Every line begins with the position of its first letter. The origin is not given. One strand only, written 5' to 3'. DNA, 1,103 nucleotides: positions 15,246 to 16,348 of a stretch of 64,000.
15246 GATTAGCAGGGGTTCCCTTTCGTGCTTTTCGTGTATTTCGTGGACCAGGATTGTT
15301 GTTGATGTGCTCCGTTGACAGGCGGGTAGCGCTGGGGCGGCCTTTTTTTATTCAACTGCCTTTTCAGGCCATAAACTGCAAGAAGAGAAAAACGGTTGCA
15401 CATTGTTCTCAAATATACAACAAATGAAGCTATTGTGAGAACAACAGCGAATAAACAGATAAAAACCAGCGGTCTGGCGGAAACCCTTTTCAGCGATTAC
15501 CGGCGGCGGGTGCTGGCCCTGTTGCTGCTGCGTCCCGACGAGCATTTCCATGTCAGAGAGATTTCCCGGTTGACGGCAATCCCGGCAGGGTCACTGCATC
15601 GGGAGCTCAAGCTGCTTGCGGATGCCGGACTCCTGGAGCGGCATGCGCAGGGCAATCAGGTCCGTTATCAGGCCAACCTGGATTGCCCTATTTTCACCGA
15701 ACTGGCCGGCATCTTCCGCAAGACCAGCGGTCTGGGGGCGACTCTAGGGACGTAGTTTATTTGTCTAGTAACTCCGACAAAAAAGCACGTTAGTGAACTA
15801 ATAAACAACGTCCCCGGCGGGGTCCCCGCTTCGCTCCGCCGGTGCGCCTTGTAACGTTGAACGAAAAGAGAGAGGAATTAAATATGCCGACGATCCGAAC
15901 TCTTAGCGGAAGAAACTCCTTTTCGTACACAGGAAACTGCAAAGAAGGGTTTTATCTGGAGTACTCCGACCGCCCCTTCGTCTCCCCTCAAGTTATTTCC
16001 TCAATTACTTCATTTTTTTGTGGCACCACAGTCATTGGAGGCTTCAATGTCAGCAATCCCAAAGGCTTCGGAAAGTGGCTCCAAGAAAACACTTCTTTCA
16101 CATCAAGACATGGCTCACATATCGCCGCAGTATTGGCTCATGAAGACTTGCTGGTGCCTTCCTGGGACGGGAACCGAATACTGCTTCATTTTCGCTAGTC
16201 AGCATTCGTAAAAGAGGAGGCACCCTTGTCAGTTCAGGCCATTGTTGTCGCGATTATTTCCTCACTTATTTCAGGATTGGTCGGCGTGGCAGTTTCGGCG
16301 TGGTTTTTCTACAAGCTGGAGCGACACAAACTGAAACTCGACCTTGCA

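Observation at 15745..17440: Integron-like cassette array with no integrase in sight (CALIN-like), apparently truncating a wHTH gene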

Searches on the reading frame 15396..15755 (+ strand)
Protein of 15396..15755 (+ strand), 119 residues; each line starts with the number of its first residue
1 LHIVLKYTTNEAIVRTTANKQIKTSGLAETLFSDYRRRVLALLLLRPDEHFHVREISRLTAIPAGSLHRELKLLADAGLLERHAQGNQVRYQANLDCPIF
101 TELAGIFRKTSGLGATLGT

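Call 8: search_protein_families(library=pfam, max_evalue=0.1, proteins=[window:15396-15755:+])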
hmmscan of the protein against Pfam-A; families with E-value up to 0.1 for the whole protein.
window:15396-15755:+ (119 aa): 10 families
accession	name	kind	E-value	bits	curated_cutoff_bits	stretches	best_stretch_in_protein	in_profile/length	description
PF14394.12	DUF4423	-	1.1e-06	29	30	1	18-99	6-85/165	Domain of unknown function (DUF4423)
PF12802.13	MarR_2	-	2.6e-06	27.9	27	1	38-85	9-55/61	MarR family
PF12840.13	HTH_20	-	5e-05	23.6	27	1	33-82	3-50/51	Helix-turn-helix domain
PF09339.16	HTH_IclR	-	0.00048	20.3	22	1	39-82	8-50/52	IclR helix-turn-helix domain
PF25212.1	HVO_A0114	-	0.0034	17.6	27.6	1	30-90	18-76/84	HVO_A0114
PF01475.25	FUR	-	0.0083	16.7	23.1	1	33-94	7-74/121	Ferric uptake regulator family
PF01978.25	TrmB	-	0.013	15.7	25.6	1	32-93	6-64/68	Sugar-specific transcriptional regulator TrmB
PF00888.28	Cullin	-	0.062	12.5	33.2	1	42-89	557-608/620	Cullin family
PF03428.19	RP-C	-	0.079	13.2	24.4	0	55-92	76-113/175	Replication protein C N-terminal domain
PF02082.26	Rrf2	-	0.096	13.3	30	0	34-81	6-54/132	Iron-dependent Transcriptional regulator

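Call 10: find_homologous_proteins(query=window:15435-15755:+, max_evalue=0.00001)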
Query window:15435-15755:+ (106 aa): 157 proteins with E <= 0.00001 among 300 candidates; the best 120 are listed.
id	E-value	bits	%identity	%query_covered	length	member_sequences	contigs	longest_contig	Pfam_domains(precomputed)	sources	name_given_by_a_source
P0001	2.4e-61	222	99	100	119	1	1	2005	PF12802.14,PF14394.13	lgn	-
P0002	1.2e-47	178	89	88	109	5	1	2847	-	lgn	-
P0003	1.6e-46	174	82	93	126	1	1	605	PF12802.14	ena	-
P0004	1.8e-46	174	82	94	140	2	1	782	-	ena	-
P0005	6.9e-46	172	77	100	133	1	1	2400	PF12802.14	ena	-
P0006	4.1e-45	170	86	89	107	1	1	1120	-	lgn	-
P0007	3.6e-43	163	85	88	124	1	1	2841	-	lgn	-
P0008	2.2e-42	161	74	98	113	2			PF12802.14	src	-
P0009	6.9e-41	156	81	88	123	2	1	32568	-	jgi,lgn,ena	-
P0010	2.0e-40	155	80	88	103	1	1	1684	PF12802.14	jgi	jgi:DNA-binding transcriptional ArsR family regulator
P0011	3.6e-40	154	80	87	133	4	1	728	PF12802.14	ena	-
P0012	2.7e-39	151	79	86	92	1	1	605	-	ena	-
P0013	4.5e-39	150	74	94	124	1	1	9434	-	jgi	-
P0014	1.2e-38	149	80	86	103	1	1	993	PF12802.14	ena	-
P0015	9.7e-35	136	74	86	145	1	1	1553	PF12840.14,PF18765.8,PF12802.14,PF01909.30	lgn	-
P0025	8.3e-32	127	82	69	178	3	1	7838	PF18765.8,PF01909.30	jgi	-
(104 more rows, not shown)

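Call 13: find_encoding_contigs(protein=P0001, flank=10000, max_places=6)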
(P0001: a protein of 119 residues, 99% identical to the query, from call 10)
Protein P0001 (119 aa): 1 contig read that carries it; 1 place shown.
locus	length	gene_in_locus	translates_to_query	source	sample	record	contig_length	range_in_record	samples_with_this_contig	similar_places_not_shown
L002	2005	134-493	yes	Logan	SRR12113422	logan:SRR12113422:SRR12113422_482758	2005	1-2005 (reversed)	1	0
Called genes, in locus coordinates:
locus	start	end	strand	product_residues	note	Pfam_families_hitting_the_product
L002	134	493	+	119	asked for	PF14394:DUF4423 (weak), PF12802:MarR_2 (weak)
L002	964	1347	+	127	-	-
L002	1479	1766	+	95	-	-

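Call 14: find_encoding_contigs(protein=P0009, flank=10000, max_places=6)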
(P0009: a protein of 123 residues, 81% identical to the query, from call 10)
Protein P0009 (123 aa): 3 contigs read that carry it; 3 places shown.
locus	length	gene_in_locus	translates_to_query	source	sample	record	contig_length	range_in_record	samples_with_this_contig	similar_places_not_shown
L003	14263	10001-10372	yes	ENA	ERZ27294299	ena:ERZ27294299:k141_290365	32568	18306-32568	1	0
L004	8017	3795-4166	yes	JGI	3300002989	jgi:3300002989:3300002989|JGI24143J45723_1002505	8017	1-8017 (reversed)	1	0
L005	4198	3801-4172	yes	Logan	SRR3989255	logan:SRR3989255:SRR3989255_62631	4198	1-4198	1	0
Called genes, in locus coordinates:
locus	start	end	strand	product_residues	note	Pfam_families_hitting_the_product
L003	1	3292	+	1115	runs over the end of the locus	PF19077:Big_13 (faint), PF13750:Big_3_3 (faint), PF03640:Lipoprotein_15 (faint), PF18998:Flg_new_2 (weak)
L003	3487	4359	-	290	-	PF00990:GGDEF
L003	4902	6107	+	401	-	PF00248:Aldo_ket_red, PF13183:Fer4_8 (faint), PF13187:Fer4_9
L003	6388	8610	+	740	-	PF27207:Y4lR_2nd, PF27203:Y4lR_C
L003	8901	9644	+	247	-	PF07589:PEP_exosort_dom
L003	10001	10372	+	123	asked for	-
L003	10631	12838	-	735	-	PF12729:4HB_MCP_1, PF00672:HAMP (faint), PF18947:HAMP_2, PF00015:MCPsignal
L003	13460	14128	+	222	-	PF04862:DUF642, PF07589:PEP_exosort_dom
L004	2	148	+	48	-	?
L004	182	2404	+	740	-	PF27207:Y4lR_2nd, PF27203:Y4lR_C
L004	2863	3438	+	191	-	PF07589:PEP_exosort_dom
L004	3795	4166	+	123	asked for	-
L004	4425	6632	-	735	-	PF12729:4HB_MCP_1, PF00672:HAMP (faint), PF18947:HAMP_2, PF00015:MCPsignal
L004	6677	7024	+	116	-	-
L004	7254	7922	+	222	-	PF04862:DUF642, PF07589:PEP_exosort_dom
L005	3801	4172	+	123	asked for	-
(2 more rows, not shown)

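Call 15: find_encoding_contigs(protein=P0002, flank=10000, max_places=6)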
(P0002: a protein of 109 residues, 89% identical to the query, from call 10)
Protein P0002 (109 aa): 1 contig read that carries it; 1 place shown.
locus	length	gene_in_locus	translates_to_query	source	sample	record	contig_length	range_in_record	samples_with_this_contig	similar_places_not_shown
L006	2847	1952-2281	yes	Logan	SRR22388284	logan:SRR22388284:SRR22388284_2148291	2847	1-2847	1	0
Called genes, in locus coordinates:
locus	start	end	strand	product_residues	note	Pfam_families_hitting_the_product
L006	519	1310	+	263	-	PF00149:Metallophos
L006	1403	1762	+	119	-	-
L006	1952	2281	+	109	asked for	-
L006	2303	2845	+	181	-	?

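Call 89: search_protein_families(library=ncbifam, max_evalue=0.01, proteins=[window:15435-15755:+])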
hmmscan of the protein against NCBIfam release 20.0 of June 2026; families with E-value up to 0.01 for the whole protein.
window:15435-15755:+ (106 aa): 3 families
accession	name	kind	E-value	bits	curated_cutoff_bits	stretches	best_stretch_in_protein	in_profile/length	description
NF033788.1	HTH_metalloreg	subfamily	7.9e-08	32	55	1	20-82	10-70/77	metalloregulator ArsR/SmtB family transcription factor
NF033789.1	repress_SdpR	subfamily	0.00016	21.5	100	1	20-92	7-74/79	autorepressor SdpR family transcription factor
NF053602.1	Phr_regulator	exception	0.0059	16.2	320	1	16-70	7-58/191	heat shock transcription regulator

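Call 91: find_encoding_contigs(protein=P0025, flank=6000, max_places=3)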
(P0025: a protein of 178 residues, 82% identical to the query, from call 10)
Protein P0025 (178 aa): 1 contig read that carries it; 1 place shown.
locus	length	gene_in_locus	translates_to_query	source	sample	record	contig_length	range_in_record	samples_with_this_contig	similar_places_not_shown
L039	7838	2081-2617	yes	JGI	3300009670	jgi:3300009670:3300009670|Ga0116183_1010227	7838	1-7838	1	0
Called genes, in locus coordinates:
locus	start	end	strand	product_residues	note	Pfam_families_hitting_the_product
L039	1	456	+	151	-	?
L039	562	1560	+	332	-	PF04055:Radical_SAM, PF01136:Peptidase_U32 (faint), PF11946:DUF3463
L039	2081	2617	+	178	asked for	PF01909:NTP_transf_2 (weak), PF18765:Polbeta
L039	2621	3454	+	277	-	PF02498:Bro-N (weak)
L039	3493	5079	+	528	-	PF01555:N6_N4_Mtase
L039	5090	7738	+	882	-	PF04851:ResIII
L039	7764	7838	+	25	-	?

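Call 106: search_protein_families(library=pfam, max_evalue=0.01, proteins=[L039:2621-3454:+])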
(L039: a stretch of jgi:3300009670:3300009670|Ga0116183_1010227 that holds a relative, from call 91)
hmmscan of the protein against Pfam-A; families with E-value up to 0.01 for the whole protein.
L039:2621-3454:+ (277 aa): 1 family
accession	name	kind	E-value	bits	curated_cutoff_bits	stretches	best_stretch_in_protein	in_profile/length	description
PF02498.22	Bro-N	-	1.7e-07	32.2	25.6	1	13-110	2-92/96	BRO family, N-terminal domain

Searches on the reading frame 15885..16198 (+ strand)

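Call 8: search_protein_families(library=pfam, max_evalue=0.1, proteins=[window:15885-16198:+])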
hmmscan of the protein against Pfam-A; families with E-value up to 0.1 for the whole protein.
window:15885-16198:+ (104 aa): 0 families

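Call 89: search_protein_families(library=ncbifam, max_evalue=0.01, proteins=[window:15885-16198:+])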
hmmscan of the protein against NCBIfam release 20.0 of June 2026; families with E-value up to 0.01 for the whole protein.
window:15885-16198:+ (104 aa): 0 families

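Call 101: search_protein_representatives(protein=window:15885-16198:+)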
Query: 104 residues. Proteins with E-value up to 0.001 (for the whole library): 0; up to 1e-10: 0; up to 1e-30: 0. The best 0 are listed.
